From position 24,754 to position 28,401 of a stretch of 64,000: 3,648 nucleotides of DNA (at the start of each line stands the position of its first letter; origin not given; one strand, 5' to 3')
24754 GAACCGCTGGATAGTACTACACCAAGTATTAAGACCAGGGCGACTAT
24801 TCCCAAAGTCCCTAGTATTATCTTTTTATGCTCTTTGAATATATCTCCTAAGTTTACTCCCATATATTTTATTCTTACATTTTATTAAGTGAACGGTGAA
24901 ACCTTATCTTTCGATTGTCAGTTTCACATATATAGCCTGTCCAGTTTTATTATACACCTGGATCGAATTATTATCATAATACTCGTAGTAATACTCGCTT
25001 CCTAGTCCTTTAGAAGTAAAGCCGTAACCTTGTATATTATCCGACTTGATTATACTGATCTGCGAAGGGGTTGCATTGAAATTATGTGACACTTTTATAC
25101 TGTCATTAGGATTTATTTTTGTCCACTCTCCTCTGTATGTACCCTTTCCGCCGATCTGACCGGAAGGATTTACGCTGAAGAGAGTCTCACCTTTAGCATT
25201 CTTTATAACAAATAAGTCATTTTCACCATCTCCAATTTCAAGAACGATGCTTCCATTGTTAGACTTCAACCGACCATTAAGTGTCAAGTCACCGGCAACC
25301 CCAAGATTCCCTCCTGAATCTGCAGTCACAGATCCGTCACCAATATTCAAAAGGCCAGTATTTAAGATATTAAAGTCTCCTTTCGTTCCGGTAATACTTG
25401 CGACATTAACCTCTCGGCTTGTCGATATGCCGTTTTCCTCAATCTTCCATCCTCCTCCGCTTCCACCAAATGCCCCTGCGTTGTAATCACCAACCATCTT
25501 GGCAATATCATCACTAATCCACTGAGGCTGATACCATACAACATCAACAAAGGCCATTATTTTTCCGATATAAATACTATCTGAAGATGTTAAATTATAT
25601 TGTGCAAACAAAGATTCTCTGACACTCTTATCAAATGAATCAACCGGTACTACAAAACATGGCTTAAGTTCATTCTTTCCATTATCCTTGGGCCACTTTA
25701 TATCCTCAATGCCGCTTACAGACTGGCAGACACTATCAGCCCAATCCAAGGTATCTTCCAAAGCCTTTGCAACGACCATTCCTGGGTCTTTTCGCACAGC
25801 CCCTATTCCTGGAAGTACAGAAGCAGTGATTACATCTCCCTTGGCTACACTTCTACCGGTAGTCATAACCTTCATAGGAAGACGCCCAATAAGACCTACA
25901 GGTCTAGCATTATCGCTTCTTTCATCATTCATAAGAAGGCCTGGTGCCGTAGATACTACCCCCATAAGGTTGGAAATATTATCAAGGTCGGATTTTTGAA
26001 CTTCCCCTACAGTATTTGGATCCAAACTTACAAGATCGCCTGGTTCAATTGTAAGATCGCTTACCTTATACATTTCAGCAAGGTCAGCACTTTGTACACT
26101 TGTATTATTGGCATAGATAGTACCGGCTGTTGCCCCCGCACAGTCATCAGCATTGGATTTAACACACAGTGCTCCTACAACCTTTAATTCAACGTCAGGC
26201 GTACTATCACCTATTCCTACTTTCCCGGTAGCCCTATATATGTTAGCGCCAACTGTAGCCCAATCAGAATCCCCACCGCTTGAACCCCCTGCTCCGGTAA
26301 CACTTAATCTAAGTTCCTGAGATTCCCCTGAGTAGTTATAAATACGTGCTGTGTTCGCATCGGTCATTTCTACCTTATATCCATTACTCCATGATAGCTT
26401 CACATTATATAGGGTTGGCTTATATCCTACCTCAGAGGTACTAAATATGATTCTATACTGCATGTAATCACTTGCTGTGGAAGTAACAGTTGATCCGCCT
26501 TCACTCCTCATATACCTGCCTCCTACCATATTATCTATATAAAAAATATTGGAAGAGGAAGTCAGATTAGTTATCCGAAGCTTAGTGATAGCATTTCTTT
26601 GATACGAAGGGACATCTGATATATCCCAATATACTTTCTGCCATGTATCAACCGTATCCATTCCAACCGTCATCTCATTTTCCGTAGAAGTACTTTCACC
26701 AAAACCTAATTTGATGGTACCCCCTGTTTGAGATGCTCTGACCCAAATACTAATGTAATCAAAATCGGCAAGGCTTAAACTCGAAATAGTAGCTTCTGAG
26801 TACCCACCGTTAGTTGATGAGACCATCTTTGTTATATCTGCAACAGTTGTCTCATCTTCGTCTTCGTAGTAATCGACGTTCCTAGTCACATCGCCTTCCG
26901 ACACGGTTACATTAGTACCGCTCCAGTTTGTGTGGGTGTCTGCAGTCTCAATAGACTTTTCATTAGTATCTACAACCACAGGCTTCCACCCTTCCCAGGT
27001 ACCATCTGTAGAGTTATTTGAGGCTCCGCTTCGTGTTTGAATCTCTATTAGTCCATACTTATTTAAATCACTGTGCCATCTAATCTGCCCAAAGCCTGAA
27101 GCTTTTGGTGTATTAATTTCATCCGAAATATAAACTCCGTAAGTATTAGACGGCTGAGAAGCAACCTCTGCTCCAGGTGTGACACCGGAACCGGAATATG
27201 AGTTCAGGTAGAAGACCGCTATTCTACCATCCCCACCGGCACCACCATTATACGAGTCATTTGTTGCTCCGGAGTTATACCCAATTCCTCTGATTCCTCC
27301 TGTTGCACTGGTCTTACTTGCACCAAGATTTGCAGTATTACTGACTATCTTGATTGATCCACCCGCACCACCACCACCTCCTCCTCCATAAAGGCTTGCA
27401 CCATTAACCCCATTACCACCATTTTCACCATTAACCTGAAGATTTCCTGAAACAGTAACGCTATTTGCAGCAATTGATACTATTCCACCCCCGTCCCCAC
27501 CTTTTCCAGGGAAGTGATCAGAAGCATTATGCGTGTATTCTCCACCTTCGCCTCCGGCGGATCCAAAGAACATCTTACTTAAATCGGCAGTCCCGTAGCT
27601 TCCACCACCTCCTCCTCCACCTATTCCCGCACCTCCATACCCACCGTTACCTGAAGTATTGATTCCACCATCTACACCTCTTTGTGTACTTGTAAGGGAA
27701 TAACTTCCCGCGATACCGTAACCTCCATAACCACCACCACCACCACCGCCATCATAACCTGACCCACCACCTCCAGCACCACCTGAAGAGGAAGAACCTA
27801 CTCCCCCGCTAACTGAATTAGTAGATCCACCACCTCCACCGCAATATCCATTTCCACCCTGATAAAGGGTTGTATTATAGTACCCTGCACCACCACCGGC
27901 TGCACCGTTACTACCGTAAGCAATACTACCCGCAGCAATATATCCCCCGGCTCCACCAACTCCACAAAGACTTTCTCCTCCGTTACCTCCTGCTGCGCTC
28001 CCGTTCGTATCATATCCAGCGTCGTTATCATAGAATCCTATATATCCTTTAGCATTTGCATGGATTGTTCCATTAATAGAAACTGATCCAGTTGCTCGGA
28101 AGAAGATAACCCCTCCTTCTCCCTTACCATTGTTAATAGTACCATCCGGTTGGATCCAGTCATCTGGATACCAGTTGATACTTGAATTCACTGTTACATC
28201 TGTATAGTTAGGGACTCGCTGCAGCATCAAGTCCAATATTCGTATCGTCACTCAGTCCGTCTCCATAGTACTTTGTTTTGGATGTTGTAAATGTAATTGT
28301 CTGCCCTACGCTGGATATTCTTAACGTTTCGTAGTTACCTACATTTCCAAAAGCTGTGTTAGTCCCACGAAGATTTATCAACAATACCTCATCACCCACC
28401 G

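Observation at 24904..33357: ~8.5-kb gene for a giant secreted glycine-rich repeat protein, broken into three ORFs by frameshifts inside near-identical tandem repeats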

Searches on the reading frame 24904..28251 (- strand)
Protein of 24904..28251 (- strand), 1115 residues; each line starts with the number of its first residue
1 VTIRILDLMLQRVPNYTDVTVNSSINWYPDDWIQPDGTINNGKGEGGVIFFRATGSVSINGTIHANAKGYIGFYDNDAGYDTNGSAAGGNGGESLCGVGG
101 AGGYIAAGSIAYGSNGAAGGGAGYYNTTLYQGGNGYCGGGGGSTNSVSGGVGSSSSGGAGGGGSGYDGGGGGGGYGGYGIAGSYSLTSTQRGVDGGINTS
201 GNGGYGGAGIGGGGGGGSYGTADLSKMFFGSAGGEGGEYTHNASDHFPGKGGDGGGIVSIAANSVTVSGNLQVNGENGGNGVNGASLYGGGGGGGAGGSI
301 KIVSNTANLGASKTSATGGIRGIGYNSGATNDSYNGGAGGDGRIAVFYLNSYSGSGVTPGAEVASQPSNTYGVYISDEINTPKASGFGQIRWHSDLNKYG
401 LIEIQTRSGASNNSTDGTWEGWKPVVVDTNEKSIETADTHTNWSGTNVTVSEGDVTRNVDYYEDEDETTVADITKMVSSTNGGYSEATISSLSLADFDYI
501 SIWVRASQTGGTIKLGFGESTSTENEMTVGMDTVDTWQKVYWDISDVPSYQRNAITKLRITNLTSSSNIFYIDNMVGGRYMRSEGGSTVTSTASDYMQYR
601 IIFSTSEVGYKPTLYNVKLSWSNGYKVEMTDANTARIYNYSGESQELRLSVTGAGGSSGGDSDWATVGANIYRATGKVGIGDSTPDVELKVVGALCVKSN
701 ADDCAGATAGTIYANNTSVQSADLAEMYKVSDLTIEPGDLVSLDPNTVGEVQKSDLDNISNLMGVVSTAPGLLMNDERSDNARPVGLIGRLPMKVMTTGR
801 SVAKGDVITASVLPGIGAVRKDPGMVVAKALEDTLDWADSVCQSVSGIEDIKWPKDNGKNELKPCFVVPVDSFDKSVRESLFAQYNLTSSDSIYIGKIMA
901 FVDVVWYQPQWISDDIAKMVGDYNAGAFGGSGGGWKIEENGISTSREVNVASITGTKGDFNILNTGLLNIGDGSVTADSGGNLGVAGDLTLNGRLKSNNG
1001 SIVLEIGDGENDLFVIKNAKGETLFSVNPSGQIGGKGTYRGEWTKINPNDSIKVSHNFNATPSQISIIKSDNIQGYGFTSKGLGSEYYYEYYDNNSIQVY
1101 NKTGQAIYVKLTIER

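Call 7: search_protein_families(library=pfam, proteins=[window:24904-28251:-], max_evalue=0.1)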
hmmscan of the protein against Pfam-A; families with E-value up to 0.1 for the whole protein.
window:24904-28251:- (1115 aa): 1 family
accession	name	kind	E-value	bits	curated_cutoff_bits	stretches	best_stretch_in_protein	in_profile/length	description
PF13585.12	CHU_C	-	0.018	15.6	27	0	1089-1110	23-44/86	CHU_C Type IX secretion signal domain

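Call 26: search_protein_families(library=phrogs, proteins=[window:24904-28251:-], max_evalue=0.01)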
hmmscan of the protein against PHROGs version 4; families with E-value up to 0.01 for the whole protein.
window:24904-28251:- (1115 aa): 0 families

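Call 27: search_protein_families(library=ncbifam, proteins=[window:24904-28251:-], max_evalue=0.1)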
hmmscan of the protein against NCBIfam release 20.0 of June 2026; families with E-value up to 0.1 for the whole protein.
window:24904-28251:- (1115 aa): 0 families

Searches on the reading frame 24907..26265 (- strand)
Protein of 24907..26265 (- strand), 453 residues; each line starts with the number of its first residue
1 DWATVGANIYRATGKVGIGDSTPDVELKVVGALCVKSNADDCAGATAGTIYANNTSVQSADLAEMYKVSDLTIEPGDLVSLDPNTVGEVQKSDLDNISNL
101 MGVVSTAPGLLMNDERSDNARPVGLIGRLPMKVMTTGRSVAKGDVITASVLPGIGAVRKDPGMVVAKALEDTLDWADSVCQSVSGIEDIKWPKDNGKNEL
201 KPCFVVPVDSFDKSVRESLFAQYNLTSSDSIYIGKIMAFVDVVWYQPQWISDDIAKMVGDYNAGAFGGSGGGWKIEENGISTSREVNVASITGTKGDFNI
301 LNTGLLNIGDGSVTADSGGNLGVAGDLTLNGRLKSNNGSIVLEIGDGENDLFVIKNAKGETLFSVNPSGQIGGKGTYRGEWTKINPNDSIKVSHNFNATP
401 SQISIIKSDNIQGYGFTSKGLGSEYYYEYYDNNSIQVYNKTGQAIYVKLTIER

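Call 21: find_related_loci(query=A1, collection=genome_contigs, flank=10000)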
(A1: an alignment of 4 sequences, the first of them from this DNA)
Query A1 (453 aa) in genome_contigs; peptide patterns used: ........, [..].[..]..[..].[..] (x = any residue, [..] = any of these).
65 stretches matched a pattern; 8 encode a relative of the query (tblastn E <= 1e-3); 8 distinct loci.
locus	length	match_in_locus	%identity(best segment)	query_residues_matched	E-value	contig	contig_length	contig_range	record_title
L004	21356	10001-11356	70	2-453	0e+0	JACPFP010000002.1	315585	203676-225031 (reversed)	MAG: Candidatus Dojkabacteria bacterium isolate NC_groundwater_364_Ag_B-0.1um_38_12 GD18-4_B1_scaffold_228564, whole gen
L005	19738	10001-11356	70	2-453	0e+0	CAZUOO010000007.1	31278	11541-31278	MAG TPA_asm: uncultured Candidatus Saccharibacteria bacterium isolate SRP319275_co5_98 genome assembly, contig: NODE_562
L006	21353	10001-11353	64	1-453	0e+0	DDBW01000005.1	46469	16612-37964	MAG TPA_asm: Candidatus Dojkabacteria bacterium UBA2022 UBA2022_contig_411, whole genome shotgun sequence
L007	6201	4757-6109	53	2-453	2e-160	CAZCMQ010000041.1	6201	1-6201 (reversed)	MAG TPA_asm: uncultured Candidatus Saccharibacteria bacterium isolate SRP329715_co2_58 genome assembly, contig: NODE_218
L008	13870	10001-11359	51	1-453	2e-152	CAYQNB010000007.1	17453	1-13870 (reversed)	MAG TPA_asm: uncultured Candidatus Saccharibacteria bacterium isolate SRP319275_co1_353 genome assembly, contig: NODE_35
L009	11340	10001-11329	46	14-453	3e-129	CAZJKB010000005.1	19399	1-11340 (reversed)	MAG TPA_asm: uncultured Candidatus Saccharibacteria bacterium isolate SRP107338_co1_36 genome assembly, contig: NODE_270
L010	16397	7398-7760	41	31-149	2e-17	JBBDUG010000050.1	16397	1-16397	MAG: Candidatus Paceibacterota bacterium isolate LejiaC_44_66 Lejia_C_8207_length_16397_cov_55, whole genome shotgun seq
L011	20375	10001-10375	40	15-139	2e-15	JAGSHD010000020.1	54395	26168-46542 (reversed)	MAG: Candidatus Cloacimonadota bacterium isolate GY13CL_bin.7 k141_394809_length_54395_cov_33.0059, whole genome shotgun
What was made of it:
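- Tried and rejected: GTDB species-representative scan: 8 loci, best 70% identity, none from this species (call 21).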

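Call 25: search_solved_structures(query=A1, max_evalue=1, show_alignments=2)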
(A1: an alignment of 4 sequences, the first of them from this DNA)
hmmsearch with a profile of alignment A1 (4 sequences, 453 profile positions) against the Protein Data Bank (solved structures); distinct sequences matched with E-value up to 1: 1.
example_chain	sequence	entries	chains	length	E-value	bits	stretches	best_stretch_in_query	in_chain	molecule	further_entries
2y9f_A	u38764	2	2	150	0.23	13.1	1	341-388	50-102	HEMOLYTIC LECTIN LSLA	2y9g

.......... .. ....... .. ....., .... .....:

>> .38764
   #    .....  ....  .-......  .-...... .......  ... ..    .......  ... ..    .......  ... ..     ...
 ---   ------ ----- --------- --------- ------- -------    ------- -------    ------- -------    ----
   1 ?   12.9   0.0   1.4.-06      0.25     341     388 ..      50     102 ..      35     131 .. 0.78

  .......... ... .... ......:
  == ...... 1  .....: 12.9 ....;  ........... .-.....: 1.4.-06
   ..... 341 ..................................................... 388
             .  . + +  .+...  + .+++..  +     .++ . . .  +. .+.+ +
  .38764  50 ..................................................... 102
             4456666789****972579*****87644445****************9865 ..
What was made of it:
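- On phi29 gp12-type C-terminal autochaperone (Peptidase G2 type): No PDB sequence hit was found beyond a weak lectin match at E 0.23 (call 25).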

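Call 48: predict_structure(alignment_id=A3)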
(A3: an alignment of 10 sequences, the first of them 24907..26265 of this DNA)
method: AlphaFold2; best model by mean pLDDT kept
length: 453 residues; sequences in the alignment: 10
mean_pLDDT: 64.5   pTM: 0.46
mean pLDDT of the five models: 64.5, 64.5, 62.9, 61.5, 59.1
residues with pLDDT >= 90: 75; 70-90: 151; 50-70: 77; < 50: 150
segments of 3 or more residues with pLDDT < 50: 1-60, 113-115, 247-255, 264-270, 278-281, 284-342
pLDDT, mean of each block of 10 residues (from residue 1): 28 29 31 32 30 32 70 89 74 86 71 58 78 85 87 88 79 87 93 84 94 90 86 90 55 49 47 50 42 31 28 28 32 42 54 61 61 66 92 79 82 72 83 88 88 71
secondary structure, 60 per line:
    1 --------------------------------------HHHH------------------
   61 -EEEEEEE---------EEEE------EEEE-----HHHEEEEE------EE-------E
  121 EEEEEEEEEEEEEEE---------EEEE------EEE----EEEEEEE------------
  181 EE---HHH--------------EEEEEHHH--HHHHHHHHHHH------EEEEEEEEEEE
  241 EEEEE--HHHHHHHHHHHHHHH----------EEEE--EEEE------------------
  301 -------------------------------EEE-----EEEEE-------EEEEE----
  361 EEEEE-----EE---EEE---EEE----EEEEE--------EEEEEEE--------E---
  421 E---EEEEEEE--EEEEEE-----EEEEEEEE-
elements in order: H39-42 E62-68 E78-81 E88-91 E100-104 E120-135 E145-148 E155-157 E162-168 E203-207 H213-223 E230-245 H248-262 E273-276 E279-282 E332-334 E340-344 E352-356 E361-365 E376-378 E382-384 E389-393 E402-408 E425-431 E434-439 E445-452
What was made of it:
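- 25516..26088 (-): C-terminal domain with the fold of the phi29 gp12 (pre-neck appendage) autochaperone region. A further beta-sandwich follows, down to 24907. AF2 model from call 48 (pLDDT 70-94 over this part).
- On phi29 gp12-type C-terminal autochaperone (Peptidase G2 type): The model pLDDT is 70-94 in this part (call 48).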

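Call 50: fold_search(model_id=the predicted structure, library=pdb)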
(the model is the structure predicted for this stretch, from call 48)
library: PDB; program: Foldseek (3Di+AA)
matches with E <= 10: 484; with E <= 0.001: 0
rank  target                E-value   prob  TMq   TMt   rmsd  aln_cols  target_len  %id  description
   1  3suc                  4.5e-03  1.00  0.22  0.14   6.1       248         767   14  Crystal structure of the pre-mature bacteriophage phi29 gene product 12 (released 2011-08-03)
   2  8pkh_DF               1.4e-02  0.98  0.19  0.44   7.3       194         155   16  Borrelia bacteriophage BB1 procapsid, fivefold-symmetrized outer shell (released 2023-07-12)
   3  8pkh_DH               3.4e-02  0.95  0.19  0.45   7.2       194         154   16  Borrelia bacteriophage BB1 procapsid, fivefold-symmetrized outer shell (released 2023-07-12)
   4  2w38                  4.0e-02  0.97  0.15  0.16  10.5       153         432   10  Crystal structure of the pseudaminidase from Pseudomonas aeruginosa (released 2008-12-23)
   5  3h6j                  4.7e-02  0.93  0.14  0.14  13.0       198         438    8  Crystal structure of a putative neuraminidase from Pseudomonas aeruginosa (released 2009-05-12)
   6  8pkh_EC               4.7e-02  0.90  0.17  0.41   7.5       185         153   17  Borrelia bacteriophage BB1 procapsid, fivefold-symmetrized outer shell (released 2023-07-12)
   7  8hdt_G                5.5e-02  0.97  0.20  0.49  10.1       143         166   16  Cyanophage Pam3 capsid asymmetric unit (released 2023-01-18)
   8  8pkh_DX               6.8e-02  0.84  0.16  0.37   6.3       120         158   21  Borrelia bacteriophage BB1 procapsid, fivefold-symmetrized outer shell (released 2023-07-12)
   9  8pkh_EG               7.2e-02  0.82  0.16  0.35   6.6       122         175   20  Borrelia bacteriophage BB1 procapsid, fivefold-symmetrized outer shell (released 2023-07-12)
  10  7eea_C                2.4e-01  0.87  0.12  0.09   4.3        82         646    8  Cyanophage Pam1 tailspike receptor-binding domain (released 2021-10-20)
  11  7eea_B                2.5e-01  0.80  0.11  0.08   4.4        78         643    9  Cyanophage Pam1 tailspike receptor-binding domain (released 2021-10-20)
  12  6ct8                  2.7e-01  0.80  0.13  0.22   8.3       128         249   10  Selenomethionine structure of N-truncated R2-type pyocin tail fiber at 2.6 angstrom resolution (released 2019-02-20)
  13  8eok_A                3.7e-01  0.08  0.13  0.19  18.3       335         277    9  Structure of the C3bB proconvertase in complex with lufaxin and factor Xa (released 2023-08-30)
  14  6cl6_A                4.1e-01  0.57  0.13  0.15   8.4       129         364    8  Structure of P. aeruginosa R2 pyocin fiber PA0620 comprising C-terminal residues 323-691 (released 2018-06-27)
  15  3wem_A                4.1e-01  0.15  0.11  0.06  15.5       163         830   12  Sugar beet alpha-glucosidase with acarviosyl-maltotetraose (released 2014-07-16)
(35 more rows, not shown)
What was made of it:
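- Closest known: Bdellovibrio bacteriovorus mosaic adhesive trimer. Different: Its C-terminal domain resembles phi29 gp12 rather than Peptidase_S74 (calls 7, 50).
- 25516..26088 (-): Foldseek top PDB hit is 3suc (E 4.5e-3, prob 1.0, call 50).
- On phi29 gp12-type C-terminal autochaperone (Peptidase G2 type): 3suc is the top PDB hit: E 4.5e-3, prob 1.0, 248 columns (call 50).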

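Call 62: fold_search(model_id=the predicted structure, library=viral)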
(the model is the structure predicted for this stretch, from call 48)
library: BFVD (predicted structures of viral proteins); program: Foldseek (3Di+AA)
matches with E <= 10: 706; with E <= 0.001: 28
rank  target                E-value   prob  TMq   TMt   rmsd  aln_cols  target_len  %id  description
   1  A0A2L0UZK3            1.1e-08  1.00  0.23  0.17  10.3       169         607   32  Uncharacterized protein [Agrobacterium phage Atu_ph07]
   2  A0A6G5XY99            1.9e-08  1.00  0.23  0.20  11.4       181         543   31  (no name in the UniProt tables at hand)
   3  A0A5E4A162            4.5e-08  1.00  0.23  0.22  13.5       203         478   21  (no name in the UniProt tables at hand)
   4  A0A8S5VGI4            5.9e-08  1.00  0.26  0.62   8.1       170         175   22  Preneck appendage protein [Myoviridae sp. ctkfK18]
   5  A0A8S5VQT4            1.7e-07  1.00  0.23  0.29  11.9       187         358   21  (no name in the UniProt tables at hand)
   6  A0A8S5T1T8            2.0e-07  1.00  0.22  0.55  10.4       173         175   22  Preneck appendage protein barrel, VIRAL PROTEIN.8A [Myoviridae sp. ctWb16]
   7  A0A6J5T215            2.3e-07  1.00  0.24  0.21   9.4       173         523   26  Uncharacterized protein [uncultured Caudovirales phage]
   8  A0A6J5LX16            4.2e-07  1.00  0.23  0.16  11.2       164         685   28  Uncharacterized protein [uncultured Caudovirales phage]
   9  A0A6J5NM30            6.1e-07  0.99  0.16  0.10  42.9       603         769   11  Uncharacterized protein [uncultured Caudovirales phage]
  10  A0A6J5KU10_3          2.1e-06  1.00  0.25  0.11   8.3       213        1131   23  Uncharacterized protein [uncultured Caudovirales phage]
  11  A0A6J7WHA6            2.1e-06  1.00  0.24  0.36  11.0       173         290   25  Uncharacterized protein [uncultured Caudovirales phage]
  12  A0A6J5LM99            2.1e-06  1.00  0.23  0.48  12.1       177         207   24  Uncharacterized protein [uncultured Caudovirales phage]
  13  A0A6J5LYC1            2.4e-06  1.00  0.23  0.08  11.0       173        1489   31  Uncharacterized protein [uncultured Caudovirales phage]
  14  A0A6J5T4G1            4.1e-06  1.00  0.25  0.31  12.6       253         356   19  Uncharacterized protein [uncultured Caudovirales phage]
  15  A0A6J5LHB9            5.7e-06  1.00  0.22  0.16  12.7       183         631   28  Uncharacterized protein [uncultured Caudovirales phage]
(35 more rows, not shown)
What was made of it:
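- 25516..26088 (-): BFVD hits include 'Preneck appendage protein' (E 6e-8, TMt 0.62) and phage proteins at 26-32% identity (call 62).
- On phi29 gp12-type C-terminal autochaperone (Peptidase G2 type): In BFVD, 'Preneck appendage protein' hits at E 6e-8 and TMt 0.62, and phage proteins match at 26-32% identity (call 62).
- Closest known: Bacteriophage phi29 gp12 pre-neck appendage. Same: It also matches viral 'preneck appendage' proteins (calls 50, 62).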
